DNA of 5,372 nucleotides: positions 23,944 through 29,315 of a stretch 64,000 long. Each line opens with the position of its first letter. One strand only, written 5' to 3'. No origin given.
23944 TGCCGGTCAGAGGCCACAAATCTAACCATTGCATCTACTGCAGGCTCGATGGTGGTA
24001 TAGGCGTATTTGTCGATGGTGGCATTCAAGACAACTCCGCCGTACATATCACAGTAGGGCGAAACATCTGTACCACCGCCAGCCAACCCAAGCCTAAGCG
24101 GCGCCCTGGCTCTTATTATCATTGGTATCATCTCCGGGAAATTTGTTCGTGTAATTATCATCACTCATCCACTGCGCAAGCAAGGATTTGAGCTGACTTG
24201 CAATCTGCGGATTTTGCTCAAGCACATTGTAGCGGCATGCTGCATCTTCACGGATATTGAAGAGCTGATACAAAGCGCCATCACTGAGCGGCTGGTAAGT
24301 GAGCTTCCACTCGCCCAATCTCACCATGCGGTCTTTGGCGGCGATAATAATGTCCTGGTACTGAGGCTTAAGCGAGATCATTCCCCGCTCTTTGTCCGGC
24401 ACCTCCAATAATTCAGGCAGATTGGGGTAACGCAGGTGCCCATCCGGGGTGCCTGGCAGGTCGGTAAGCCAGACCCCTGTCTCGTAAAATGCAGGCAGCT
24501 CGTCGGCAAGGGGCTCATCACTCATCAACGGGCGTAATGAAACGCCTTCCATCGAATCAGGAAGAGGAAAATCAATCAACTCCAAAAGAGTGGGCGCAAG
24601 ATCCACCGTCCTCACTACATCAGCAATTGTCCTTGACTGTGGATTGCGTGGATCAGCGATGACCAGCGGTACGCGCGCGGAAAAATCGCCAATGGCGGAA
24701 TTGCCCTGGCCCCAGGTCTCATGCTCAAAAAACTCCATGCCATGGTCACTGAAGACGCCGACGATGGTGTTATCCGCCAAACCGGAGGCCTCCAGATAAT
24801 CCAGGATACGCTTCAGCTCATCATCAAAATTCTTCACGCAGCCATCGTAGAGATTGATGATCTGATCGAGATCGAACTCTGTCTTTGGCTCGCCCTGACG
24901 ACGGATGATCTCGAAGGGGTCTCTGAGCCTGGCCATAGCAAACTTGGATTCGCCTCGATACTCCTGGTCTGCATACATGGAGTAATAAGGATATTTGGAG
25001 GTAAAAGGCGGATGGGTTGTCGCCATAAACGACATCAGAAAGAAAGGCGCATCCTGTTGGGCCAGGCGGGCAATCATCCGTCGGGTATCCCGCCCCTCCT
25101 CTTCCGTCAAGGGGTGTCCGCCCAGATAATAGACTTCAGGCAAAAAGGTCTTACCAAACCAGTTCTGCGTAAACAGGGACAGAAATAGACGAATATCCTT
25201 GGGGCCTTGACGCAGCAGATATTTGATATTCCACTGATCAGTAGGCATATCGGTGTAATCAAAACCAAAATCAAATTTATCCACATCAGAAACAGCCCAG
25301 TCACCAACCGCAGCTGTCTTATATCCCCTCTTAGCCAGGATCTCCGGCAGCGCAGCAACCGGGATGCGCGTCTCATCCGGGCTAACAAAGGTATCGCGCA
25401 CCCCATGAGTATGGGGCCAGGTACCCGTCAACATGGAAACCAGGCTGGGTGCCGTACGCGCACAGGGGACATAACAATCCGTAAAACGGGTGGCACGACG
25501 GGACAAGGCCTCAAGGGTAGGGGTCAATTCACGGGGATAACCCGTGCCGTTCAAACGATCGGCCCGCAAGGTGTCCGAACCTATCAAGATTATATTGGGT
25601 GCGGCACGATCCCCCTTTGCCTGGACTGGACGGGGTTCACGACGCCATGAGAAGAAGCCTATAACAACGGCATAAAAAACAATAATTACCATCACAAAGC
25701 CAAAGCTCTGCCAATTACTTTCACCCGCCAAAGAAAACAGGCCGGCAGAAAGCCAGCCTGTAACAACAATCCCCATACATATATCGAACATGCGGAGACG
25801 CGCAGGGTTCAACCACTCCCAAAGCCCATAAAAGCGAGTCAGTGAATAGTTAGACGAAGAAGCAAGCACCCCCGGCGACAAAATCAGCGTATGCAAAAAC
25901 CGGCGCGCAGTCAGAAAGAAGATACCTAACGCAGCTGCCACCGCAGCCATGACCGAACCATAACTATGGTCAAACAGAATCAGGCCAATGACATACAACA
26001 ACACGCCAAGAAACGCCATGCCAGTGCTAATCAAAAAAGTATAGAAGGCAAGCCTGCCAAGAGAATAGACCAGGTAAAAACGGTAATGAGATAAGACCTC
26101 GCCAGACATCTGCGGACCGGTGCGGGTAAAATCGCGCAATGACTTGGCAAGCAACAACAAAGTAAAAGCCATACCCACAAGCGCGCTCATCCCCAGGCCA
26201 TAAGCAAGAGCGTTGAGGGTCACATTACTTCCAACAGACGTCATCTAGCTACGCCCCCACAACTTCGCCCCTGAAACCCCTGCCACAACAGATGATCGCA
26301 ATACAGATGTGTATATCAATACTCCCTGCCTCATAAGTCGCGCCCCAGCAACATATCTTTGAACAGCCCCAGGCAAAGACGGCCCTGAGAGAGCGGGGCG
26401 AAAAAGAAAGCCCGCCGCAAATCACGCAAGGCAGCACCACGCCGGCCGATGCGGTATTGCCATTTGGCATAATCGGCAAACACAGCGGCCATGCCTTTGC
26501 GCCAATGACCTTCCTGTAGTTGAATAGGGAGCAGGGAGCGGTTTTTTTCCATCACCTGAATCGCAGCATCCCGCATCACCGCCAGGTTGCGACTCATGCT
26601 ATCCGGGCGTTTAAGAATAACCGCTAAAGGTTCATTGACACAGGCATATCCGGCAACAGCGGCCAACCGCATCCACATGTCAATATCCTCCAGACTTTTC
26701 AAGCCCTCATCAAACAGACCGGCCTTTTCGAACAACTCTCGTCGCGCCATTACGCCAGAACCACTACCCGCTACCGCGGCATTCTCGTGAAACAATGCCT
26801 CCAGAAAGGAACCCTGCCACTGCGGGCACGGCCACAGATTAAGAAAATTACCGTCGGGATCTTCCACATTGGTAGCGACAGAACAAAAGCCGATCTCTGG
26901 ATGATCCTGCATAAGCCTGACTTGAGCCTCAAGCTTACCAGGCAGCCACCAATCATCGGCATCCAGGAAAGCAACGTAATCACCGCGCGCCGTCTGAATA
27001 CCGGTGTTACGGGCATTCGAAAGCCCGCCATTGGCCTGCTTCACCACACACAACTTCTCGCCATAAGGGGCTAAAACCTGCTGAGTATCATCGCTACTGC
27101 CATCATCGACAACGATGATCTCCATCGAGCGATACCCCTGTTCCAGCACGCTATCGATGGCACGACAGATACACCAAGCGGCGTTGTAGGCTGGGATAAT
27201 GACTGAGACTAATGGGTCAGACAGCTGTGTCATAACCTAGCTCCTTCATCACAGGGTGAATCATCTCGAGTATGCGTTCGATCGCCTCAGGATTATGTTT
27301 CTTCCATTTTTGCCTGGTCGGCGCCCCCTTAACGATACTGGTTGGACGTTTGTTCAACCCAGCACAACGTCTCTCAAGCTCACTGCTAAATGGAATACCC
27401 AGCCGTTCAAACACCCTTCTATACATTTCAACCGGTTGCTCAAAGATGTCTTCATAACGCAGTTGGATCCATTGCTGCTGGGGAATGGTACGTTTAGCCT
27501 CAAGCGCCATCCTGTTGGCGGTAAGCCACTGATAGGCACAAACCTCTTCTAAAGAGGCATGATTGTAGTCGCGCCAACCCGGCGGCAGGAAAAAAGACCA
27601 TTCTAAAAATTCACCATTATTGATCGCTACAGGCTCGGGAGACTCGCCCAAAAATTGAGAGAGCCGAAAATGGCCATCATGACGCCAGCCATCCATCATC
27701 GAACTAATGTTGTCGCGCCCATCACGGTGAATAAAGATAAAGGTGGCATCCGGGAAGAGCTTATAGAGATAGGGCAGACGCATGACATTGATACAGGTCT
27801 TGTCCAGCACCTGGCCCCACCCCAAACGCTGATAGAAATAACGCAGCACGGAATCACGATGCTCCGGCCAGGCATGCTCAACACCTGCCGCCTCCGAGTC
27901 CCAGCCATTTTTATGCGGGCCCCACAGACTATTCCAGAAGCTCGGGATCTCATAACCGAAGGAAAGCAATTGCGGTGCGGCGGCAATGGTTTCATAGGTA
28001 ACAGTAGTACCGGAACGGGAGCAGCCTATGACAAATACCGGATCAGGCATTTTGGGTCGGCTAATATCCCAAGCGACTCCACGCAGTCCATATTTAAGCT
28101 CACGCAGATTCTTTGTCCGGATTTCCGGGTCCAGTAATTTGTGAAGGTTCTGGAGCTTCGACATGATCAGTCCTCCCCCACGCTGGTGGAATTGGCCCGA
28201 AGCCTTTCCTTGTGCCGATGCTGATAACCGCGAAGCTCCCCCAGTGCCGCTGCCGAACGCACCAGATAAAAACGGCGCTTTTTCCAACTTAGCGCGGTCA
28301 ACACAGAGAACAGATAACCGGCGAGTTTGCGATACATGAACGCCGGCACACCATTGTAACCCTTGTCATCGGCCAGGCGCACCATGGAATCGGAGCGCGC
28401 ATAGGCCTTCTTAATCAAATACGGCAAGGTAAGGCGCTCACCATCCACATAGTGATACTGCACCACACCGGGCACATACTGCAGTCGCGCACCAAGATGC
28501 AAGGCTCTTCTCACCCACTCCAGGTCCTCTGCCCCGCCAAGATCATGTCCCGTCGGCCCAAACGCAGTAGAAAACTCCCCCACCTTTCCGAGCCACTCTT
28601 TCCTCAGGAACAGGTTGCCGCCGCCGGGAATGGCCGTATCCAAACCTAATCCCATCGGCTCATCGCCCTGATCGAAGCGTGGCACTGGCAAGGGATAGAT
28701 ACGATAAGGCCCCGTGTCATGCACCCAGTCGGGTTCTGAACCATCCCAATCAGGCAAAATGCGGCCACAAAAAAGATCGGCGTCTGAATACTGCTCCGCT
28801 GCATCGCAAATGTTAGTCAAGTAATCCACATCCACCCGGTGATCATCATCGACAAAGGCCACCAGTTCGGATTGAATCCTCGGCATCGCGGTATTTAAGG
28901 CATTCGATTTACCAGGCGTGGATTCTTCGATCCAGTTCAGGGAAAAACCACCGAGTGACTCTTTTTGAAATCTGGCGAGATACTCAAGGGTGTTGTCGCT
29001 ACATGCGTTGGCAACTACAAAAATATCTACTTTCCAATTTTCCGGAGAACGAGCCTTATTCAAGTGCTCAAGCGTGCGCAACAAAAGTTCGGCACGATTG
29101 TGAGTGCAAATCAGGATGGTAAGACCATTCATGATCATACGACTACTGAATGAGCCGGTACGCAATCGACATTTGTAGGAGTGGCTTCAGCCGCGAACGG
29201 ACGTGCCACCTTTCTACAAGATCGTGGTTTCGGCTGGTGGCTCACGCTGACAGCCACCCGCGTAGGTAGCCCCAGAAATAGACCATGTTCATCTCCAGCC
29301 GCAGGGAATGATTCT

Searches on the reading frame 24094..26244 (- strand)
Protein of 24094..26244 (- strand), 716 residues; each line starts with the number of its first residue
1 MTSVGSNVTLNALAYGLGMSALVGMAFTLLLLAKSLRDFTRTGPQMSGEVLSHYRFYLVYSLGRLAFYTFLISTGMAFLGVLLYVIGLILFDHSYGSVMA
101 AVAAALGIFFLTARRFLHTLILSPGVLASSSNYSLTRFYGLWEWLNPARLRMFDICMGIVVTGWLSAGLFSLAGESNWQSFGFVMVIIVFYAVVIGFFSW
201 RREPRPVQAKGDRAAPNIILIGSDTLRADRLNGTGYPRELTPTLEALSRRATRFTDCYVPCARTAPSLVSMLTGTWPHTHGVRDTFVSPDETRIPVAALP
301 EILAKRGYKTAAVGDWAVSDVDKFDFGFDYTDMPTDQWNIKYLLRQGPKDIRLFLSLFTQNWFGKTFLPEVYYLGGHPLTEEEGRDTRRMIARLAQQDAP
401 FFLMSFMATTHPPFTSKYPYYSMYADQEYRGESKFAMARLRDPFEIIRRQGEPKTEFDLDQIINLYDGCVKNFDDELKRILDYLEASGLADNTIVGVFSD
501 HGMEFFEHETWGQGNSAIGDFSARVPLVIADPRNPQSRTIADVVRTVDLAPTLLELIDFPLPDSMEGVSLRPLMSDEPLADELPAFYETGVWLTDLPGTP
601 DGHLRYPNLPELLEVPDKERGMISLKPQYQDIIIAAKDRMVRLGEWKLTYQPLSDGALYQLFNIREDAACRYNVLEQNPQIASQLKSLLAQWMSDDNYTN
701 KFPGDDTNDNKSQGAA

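Call 3: search_protein_families(library=pfam, proteins=[window:24094-26244:-], max_evalue=0.01)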
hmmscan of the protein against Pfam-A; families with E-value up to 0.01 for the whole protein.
window:24094-26244:- (716 aa): 4 families
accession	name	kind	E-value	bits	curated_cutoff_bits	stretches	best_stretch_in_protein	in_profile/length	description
PF00884.28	Sulfatase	-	3.8e-48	164.8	25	1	216-558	1-300/301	Sulfatase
PF01663.27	Phosphodiest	-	4.3e-13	50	23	1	219-506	2-224/342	Type I phosphodiesterase / nucleotide pyrophosphatase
PF16347.10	SGSH_C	-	5.5e-09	36.8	29.3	1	521-578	14-72/154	N-sulphoglucosamine sulphohydrolase, C-terminal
PF02995.22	DUF229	-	0.00031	20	25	1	470-514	310-354/496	Protein of unknown function (DUF229)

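Call 4: search_protein_families(library=ncbifam, proteins=[window:24094-26244:-], max_evalue=0.01)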
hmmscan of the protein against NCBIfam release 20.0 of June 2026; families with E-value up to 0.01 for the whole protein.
window:24094-26244:- (716 aa): 12 families
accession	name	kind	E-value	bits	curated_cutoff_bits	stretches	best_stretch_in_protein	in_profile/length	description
NF010322.0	PRK13759.1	equivalog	2e-36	125.5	481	2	395-577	196-383/486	arylsulfatase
TIGR03417.1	chol_sulfatase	equivalog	4.4e-30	105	433.45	2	393-587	178-377/500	choline-sulfatase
NF045661.1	HdlasePehA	equivalog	7.8e-26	90.7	900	2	396-578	197-396/506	phosphoric/sulfuric ester hydrolase PehA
NF052527.1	Mn_arylsulf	exception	1.8e-19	70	850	2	398-576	197-377/479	manganese-dependent arylsulfatase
NF038282.1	LapC_YejM_PbgA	exception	2.5e-05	22.8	825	1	452-554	400-497/584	LPS biosynthesis-modulating metalloenzyme YejM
NF053595.1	LptchSynLtaSGpos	equivalog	0.00051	18.7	970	1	443-557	407-526/626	lipoteichoic acid synthase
NF028537.1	P_eth_NH2_trans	domain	0.0011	17.5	500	0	459-504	406-451/527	phosphoethanolamine--lipid A transferase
NF007933.0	PRK10649.1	subfamily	0.0017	17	404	0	210-273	232-297/577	phosphoethanolamine transferase CptA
NF033670.1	polymyxin_MCR6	exception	0.0018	17.1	1235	0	458-559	421-525/538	MCR-6 family phosphoethanolamine--lipid A transferase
TIGR01307.1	pgm_bpd_ind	equivalog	0.0027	16.2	330.65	1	470-570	411-503/504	2,3-bisphosphoglycerate-independent phosphoglycerate mutase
NF012159.0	polymyxin_MCR2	exception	0.0063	15.3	1200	0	458-559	421-525/538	MCR-2 family phosphoethanolamine--lipid A transferase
NF012179.0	CptA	domain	0.0068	15.1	900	0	210-255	220-264/556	phosphoethanolamine transferase CptA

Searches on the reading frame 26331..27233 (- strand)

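Call 7: search_protein_families(library=pfam, proteins=[window:26331-27233:-], max_evalue=0.001)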
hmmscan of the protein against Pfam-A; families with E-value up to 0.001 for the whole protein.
window:26331-27233:- (300 aa): 5 families
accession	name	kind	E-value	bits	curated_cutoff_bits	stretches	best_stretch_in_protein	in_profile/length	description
PF00535.33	Glycos_transf_2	-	2e-37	129.1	23.3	1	10-170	1-166/168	Glycosyl transferase family 2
PF10111.15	Glyco_tranf_2_2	-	4e-19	69.6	27.3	1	10-193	1-202/276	Glycosyltransferase like family 2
PF13641.12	Glyco_tranf_2_3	-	3.2e-17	63.8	27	1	9-192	3-196/230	Glycosyltransferase like family 2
PF13632.12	Glyco_trans_2_3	-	1.4e-07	32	27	1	86-202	1-117/198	Glycosyl transferase family group 2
PF13704.12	Glyco_tranf_2_4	-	0.00093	20.1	27.5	0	17-94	2-82/98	Glycosyl transferase family 2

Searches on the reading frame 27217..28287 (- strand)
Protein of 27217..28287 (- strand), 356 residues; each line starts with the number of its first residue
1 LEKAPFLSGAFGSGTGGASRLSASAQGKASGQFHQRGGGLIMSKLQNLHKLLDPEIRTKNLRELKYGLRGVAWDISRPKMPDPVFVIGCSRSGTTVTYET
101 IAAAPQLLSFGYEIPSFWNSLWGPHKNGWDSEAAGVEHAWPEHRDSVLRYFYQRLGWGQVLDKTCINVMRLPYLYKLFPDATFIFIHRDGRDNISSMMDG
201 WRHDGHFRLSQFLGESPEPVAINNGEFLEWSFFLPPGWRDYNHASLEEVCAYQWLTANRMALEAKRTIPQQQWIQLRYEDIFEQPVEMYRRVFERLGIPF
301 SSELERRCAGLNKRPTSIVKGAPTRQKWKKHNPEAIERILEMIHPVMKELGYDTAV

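Call 7: search_protein_families(library=pfam, proteins=[window:27217-28287:-], max_evalue=0.001)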
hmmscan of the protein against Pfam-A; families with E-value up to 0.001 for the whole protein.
window:27217-28287:- (356 aa): 2 families
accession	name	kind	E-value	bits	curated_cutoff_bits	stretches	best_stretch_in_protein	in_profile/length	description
PF13469.12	Sulfotransfer_3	-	4.4e-26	92.9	27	2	83-206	1-151/216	Sulfotransferase family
PF00685.33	Sulfotransfer_1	-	9.8e-07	28.9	22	1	81-304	1-187/255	Sulfotransferase domain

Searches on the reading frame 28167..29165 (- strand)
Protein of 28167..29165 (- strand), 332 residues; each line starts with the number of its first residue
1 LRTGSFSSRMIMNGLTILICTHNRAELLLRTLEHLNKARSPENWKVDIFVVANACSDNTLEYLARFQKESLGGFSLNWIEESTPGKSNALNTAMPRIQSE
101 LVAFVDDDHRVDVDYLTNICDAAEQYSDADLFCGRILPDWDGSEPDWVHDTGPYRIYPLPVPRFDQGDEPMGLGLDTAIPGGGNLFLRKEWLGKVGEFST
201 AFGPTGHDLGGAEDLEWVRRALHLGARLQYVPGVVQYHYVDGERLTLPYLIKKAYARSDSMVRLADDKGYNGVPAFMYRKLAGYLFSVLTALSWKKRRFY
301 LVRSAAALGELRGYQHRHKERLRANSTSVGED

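Call 8: search_protein_families(library=pfam, proteins=[window:28167-29165:-], max_evalue=0.001)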
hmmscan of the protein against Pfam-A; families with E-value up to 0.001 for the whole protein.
window:28167-29165:- (332 aa): 3 families
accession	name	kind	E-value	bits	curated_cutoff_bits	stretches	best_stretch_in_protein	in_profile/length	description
PF00535.33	Glycos_transf_2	-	1.1e-16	61.6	23.3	1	16-192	1-164/168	Glycosyl transferase family 2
PF13641.12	Glyco_tranf_2_3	-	3.1e-10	40.9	27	1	15-239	3-212/230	Glycosyltransferase like family 2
PF13632.12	Glyco_trans_2_3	-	5.6e-05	23.5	27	1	102-240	2-125/198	Glycosyl transferase family group 2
